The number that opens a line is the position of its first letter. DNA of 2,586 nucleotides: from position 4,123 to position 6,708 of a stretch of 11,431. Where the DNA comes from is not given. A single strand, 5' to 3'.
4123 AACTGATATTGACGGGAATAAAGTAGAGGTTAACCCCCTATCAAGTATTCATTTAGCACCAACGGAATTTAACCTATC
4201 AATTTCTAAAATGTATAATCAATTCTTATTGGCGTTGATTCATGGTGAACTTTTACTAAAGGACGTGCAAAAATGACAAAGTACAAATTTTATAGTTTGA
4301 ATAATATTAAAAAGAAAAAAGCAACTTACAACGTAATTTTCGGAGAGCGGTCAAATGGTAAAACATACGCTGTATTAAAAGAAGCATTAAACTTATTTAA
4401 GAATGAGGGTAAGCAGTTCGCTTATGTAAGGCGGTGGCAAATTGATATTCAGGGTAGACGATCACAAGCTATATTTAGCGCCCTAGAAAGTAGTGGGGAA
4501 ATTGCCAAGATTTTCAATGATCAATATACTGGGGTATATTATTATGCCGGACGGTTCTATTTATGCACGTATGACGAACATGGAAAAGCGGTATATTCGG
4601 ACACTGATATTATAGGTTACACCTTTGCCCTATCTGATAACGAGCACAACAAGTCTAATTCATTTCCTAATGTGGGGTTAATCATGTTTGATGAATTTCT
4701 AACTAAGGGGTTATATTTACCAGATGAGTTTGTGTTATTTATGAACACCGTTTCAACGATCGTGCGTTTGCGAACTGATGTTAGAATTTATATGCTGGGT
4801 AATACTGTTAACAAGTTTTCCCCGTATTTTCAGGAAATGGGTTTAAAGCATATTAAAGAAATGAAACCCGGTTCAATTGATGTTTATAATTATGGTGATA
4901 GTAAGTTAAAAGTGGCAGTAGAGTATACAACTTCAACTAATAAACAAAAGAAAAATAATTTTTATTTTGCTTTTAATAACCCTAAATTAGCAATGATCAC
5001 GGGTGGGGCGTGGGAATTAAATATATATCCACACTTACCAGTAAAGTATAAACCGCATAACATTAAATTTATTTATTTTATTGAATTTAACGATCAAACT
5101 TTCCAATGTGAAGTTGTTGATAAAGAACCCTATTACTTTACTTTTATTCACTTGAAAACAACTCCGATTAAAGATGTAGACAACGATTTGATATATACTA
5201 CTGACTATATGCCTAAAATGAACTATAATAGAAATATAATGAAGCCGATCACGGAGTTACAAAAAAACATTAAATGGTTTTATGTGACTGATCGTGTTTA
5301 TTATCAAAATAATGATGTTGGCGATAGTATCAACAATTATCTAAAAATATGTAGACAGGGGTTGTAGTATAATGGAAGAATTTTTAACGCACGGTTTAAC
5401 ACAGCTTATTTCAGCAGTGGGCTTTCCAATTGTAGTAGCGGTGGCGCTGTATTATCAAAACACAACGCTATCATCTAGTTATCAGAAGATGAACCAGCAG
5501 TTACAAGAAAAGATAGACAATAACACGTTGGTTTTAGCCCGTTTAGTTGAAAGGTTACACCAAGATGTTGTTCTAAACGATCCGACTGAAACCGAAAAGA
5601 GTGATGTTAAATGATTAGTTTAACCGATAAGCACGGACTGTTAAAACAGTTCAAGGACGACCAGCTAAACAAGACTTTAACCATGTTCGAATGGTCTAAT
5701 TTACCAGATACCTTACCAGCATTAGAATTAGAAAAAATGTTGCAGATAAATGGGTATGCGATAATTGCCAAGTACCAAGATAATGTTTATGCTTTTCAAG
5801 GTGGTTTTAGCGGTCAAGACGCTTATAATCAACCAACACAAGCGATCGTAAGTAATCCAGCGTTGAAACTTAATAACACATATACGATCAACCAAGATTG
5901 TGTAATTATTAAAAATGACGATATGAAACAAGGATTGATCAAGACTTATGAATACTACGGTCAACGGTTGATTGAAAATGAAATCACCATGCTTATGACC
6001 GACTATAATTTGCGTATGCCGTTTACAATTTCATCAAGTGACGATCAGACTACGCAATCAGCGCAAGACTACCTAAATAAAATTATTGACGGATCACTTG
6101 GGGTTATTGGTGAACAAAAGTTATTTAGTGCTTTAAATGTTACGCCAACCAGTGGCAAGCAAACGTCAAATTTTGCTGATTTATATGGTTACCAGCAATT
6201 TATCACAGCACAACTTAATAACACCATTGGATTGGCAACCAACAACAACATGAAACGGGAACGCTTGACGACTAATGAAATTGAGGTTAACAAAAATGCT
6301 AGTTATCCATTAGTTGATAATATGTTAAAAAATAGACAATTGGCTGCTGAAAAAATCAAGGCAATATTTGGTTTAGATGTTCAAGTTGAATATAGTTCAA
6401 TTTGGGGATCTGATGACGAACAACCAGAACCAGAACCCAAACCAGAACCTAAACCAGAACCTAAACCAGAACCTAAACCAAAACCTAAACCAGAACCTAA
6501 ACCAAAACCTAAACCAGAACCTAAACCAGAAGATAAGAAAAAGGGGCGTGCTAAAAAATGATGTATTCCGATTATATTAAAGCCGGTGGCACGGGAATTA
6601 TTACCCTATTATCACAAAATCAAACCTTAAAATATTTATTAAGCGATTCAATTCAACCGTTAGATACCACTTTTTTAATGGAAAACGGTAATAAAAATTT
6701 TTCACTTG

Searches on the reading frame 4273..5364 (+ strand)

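Call 5: search_protein_families(library=pfam, proteins=[window:4273-5364:+], max_evalue=1)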
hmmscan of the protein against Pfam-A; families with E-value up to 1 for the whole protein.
window:4273-5364:+ (364 aa): 3 families
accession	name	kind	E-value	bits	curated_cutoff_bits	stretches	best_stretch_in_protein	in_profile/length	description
PF05894.18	Podovirus_Gp16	-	7.5e-20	72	25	1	1-190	1-171/331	Podovirus DNA encapsidation protein (Gp16)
PF03047.20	ComC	-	0.07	13.4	20.4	1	223-250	3-29/31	COMC family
PF01637.24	ATPase_2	-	0.08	13.2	33.2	1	13-55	16-57/225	ATPase domain predominantly from Archaea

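Call 6: search_protein_families(library=phrogs, proteins=[window:4273-5364:+], max_evalue=0.1)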
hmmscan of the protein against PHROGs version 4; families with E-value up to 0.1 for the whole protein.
window:4273-5364:+ (364 aa): 3 families
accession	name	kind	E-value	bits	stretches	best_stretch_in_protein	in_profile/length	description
phrog_2150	-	head and packaging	4.7e-33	115.9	1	2-230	3-215/341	terminase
phrog_31603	-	head and packaging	7.3e-13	49.5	1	18-198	20-211/366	terminase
phrog_18294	-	unknown function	0.002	19.4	1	169-267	7-101/104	-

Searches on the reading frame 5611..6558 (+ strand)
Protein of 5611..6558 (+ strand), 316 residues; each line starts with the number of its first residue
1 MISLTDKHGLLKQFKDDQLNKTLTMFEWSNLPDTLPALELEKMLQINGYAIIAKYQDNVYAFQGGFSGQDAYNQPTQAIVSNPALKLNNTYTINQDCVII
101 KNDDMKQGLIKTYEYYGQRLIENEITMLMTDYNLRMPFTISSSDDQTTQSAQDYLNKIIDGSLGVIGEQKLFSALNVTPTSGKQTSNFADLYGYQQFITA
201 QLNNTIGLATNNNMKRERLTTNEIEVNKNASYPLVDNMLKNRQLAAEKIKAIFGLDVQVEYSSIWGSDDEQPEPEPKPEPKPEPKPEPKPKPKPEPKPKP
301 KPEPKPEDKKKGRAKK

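Call 5: search_protein_families(library=pfam, proteins=[window:5611-6558:+], max_evalue=1)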
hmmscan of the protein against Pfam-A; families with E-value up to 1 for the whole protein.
window:5611-6558:+ (316 aa): 3 families
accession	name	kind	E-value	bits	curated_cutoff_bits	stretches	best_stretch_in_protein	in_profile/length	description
PF05352.17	Phage_connector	-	2e-18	67.3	25.6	1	22-261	28-276/281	Phage Connector (GP10)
PF05887.16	Trypan_PARP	-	5.8e-07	30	100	1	269-307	58-102/134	Procyclic acidic repetitive protein (PARP)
PF01325.25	Fe_dep_repress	-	0.22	12.2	26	1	147-184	2-41/60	Iron dependent repressor, N-terminal DNA binding domain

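Call 6: search_protein_families(library=phrogs, proteins=[window:5611-6558:+], max_evalue=0.1)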
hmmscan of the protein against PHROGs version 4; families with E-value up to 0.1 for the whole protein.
window:5611-6558:+ (316 aa): 4 families
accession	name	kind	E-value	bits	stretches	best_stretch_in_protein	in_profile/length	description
phrog_2038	-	connector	7.4e-40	138.2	1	17-265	30-292/314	upper collar connector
phrog_33317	-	unknown function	4.5e-06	27.9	1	271-315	74-115/121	-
phrog_15824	-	tail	0.0023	17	1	270-303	808-841/1163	tail fiber protein proximal subunit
phrog_21473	-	unknown function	0.091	11.7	0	267-305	600-638/947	-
